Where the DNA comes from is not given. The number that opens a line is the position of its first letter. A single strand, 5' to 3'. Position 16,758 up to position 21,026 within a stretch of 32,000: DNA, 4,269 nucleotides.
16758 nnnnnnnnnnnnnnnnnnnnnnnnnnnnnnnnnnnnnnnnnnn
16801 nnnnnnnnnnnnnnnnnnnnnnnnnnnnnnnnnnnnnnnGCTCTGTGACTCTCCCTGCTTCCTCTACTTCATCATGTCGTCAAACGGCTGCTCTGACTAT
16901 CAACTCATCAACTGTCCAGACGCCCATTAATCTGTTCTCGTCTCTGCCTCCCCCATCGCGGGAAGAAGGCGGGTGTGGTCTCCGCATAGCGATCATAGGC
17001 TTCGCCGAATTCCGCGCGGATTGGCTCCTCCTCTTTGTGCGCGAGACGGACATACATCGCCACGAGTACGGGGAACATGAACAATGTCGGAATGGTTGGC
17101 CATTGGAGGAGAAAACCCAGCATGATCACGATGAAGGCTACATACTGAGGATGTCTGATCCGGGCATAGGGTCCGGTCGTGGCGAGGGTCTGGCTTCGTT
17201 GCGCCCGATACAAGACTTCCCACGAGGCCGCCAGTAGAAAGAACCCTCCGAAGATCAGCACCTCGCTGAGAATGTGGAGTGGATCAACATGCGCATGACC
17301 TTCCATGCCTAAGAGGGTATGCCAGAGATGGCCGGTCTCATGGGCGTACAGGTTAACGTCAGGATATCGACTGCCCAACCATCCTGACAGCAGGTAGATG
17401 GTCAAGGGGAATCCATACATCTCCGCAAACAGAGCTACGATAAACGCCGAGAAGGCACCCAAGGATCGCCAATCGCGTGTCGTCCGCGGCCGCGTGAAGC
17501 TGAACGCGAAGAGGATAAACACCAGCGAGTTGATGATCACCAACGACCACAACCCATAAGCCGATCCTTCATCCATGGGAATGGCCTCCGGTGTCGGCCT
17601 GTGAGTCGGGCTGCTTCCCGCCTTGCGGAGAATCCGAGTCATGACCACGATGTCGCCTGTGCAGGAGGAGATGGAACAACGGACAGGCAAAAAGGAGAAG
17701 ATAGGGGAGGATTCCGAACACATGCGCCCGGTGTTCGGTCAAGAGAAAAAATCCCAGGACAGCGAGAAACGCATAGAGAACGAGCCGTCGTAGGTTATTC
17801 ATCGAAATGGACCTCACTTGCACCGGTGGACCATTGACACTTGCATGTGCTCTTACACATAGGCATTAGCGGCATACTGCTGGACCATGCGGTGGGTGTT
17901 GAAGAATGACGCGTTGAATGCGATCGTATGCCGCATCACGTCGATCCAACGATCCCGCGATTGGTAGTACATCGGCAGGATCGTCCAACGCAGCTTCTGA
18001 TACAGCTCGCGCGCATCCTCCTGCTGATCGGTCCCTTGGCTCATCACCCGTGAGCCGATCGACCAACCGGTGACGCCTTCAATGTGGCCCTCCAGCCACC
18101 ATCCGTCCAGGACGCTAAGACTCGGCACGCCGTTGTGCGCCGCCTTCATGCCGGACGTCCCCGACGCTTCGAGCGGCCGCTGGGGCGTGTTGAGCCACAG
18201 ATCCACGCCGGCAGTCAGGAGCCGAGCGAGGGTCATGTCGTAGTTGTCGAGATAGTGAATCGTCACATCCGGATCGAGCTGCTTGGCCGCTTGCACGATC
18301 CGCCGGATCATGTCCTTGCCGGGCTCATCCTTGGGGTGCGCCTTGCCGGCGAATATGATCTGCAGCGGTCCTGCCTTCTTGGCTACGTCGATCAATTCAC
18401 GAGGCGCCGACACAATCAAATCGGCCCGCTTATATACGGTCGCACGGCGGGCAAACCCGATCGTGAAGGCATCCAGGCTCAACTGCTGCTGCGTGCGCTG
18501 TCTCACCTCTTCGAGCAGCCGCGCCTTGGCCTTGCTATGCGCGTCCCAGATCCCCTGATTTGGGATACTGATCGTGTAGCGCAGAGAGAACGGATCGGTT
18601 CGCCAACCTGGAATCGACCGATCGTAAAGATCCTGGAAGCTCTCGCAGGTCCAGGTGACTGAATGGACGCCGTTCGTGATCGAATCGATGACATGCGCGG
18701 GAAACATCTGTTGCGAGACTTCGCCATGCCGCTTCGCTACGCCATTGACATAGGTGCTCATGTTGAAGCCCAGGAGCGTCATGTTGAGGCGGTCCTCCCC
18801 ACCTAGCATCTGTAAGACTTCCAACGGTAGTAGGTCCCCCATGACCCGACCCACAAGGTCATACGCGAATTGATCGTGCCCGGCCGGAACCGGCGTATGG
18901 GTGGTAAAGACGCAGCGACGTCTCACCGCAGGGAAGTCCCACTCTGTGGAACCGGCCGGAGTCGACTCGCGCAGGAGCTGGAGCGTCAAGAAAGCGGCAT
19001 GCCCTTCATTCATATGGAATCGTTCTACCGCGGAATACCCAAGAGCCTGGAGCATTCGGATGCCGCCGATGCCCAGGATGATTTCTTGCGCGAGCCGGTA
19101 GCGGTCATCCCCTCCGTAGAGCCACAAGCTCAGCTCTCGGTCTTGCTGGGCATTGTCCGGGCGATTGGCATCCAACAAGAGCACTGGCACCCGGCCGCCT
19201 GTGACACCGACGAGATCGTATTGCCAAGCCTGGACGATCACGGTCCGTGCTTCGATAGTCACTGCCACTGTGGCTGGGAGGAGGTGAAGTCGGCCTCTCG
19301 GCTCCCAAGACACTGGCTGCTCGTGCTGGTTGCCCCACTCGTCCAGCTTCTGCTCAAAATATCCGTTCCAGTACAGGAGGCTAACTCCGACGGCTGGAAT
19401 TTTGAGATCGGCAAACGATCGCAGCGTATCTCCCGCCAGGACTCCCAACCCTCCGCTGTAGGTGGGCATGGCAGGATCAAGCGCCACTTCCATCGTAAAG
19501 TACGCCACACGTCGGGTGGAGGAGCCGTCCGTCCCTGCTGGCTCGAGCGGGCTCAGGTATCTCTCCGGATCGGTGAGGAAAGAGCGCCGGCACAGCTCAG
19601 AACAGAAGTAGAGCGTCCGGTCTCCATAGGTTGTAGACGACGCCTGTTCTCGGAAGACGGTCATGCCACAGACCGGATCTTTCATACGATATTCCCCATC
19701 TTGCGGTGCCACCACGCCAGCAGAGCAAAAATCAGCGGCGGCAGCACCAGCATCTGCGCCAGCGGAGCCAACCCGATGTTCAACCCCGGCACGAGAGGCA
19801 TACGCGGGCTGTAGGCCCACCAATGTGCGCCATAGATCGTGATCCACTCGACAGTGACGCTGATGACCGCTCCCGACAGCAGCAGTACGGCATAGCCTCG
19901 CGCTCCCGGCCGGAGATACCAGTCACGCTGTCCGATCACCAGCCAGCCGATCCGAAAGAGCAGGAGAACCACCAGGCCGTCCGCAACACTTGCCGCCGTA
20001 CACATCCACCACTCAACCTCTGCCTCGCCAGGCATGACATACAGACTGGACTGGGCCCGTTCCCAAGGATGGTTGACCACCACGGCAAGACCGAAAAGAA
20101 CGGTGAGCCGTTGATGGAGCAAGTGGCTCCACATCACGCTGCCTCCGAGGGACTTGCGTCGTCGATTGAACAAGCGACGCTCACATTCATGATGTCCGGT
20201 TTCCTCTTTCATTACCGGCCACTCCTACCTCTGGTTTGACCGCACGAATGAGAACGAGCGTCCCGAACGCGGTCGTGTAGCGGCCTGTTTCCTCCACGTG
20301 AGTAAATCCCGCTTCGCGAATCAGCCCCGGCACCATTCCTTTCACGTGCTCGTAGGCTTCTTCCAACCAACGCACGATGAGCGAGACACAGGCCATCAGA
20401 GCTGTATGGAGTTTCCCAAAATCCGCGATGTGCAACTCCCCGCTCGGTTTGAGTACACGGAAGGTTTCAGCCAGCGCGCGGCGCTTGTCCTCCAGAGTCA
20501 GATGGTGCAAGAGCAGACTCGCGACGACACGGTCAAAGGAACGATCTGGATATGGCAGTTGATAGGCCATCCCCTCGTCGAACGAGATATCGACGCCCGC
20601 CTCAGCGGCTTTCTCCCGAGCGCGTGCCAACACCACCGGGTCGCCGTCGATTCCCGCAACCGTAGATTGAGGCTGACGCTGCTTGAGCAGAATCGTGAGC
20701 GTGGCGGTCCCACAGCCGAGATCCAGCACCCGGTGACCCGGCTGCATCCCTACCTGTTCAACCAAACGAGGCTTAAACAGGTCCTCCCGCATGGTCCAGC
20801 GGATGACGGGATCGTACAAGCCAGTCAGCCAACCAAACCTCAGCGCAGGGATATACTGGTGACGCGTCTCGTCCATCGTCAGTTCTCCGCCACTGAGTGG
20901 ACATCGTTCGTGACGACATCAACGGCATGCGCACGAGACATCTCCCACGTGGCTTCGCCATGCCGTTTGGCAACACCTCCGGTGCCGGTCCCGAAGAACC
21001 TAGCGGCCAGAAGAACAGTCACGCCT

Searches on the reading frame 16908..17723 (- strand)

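Call 7: search_protein_families(library=pfam, proteins=[window:16908-17723:-], max_evalue=0.001)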
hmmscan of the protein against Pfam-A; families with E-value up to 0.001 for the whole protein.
window:16908-17723:- (271 aa): 2 families
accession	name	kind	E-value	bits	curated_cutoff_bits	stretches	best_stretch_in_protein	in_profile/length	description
PF04140.19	ICMT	-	1.3e-06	29.2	24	1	151-232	6-91/95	Isoprenylcysteine carboxyl methyltransferase (ICMT) family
PF04191.18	PEMT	-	2.1e-06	28.6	25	1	175-238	37-101/105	Phospholipid methyltransferase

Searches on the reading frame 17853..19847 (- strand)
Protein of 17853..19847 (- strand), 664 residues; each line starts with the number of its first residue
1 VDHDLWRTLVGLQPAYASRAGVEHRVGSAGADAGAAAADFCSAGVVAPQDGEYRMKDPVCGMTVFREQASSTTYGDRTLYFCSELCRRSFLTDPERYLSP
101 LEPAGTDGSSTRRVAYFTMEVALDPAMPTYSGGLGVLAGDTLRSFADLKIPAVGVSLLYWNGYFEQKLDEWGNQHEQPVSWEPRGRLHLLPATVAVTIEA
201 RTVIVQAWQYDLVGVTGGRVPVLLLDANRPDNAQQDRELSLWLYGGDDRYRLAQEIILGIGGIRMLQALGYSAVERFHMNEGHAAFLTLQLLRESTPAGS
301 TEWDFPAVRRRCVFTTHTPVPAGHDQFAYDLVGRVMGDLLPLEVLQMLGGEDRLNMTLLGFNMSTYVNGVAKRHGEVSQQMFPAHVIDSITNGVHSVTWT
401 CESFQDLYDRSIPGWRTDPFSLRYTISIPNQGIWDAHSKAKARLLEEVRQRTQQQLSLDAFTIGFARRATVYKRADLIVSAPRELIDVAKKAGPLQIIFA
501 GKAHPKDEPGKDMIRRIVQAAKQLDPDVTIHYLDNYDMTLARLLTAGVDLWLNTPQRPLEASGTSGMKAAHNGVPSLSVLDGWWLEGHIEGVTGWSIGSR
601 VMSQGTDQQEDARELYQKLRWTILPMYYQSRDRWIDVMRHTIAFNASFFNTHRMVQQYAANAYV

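Call 8: search_protein_families(library=pfam, proteins=[window:17853-19847:-], max_evalue=0.001)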
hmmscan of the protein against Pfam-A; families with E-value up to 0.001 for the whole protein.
window:17853-19847:- (664 aa): 2 families
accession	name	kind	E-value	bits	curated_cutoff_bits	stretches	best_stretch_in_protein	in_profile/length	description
PF00343.26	Phosphorylase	-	4.4e-28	98.4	27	2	345-583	313-580/713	Carbohydrate phosphorylase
PF04945.19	YHS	-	6.3e-10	39.3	30.3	1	55-99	1-45/47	YHS domain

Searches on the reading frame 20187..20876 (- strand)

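Call 8: search_protein_families(library=pfam, proteins=[window:20187-20876:-], max_evalue=0.001)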
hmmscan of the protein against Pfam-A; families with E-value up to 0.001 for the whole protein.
window:20187-20876:- (229 aa): 14 families
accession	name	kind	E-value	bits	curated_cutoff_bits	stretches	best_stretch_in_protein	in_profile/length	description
PF13649.12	Methyltransf_25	-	2.4e-25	89.5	27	1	50-146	1-97/97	Methyltransferase domain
PF08241.18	Methyltransf_11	-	1.7e-22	80.3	21.2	1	51-149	1-94/95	Methyltransferase domain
PF13847.12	Methyltransf_31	-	1.5e-20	73.8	27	1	46-156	3-114/145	Methyltransferase domain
PF01209.24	Ubie_methyltran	-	1.6e-18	67.3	20.1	1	32-161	33-162/233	ubiE/COQ5 methyltransferase family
PF08242.18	Methyltransf_12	-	4.9e-16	59.7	30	1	51-148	1-98/98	Methyltransferase domain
PF13489.12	Methyltransf_23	-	3.4e-11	43.6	27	1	45-157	21-123/164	Methyltransferase domain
PF05175.20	MTS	-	1.2e-08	35.2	23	1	38-150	23-138/170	Methyltransferase small domain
PF07021.18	MetW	-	9.6e-07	29.1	21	1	44-142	11-102/193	Methionine biosynthesis protein MetW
PF06325.19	PrmA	-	9.8e-06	25.7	22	1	44-127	159-240/296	Ribosomal protein L11 methyltransferase (PrmA)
PF02353.26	CMAS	-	0.00023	21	27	1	38-172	54-186/273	Mycolic acid cyclopropane synthetase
PF13679.12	Methyltransf_32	-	0.00027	21.4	27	1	44-149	23-97/143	Methyltransferase domain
PF20922.3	Anamorsin_N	-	0.00055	20.1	27.1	0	108-152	46-89/163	Anamorsin, N-terminal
PF01170.24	UPF0020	-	0.00069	19.8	22.3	0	65-119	72-127/197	RMKL-like, methyltransferase domain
PF00891.24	Methyltransf_2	-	0.00097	19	22.3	0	33-152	49-166/210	O-methyltransferase domain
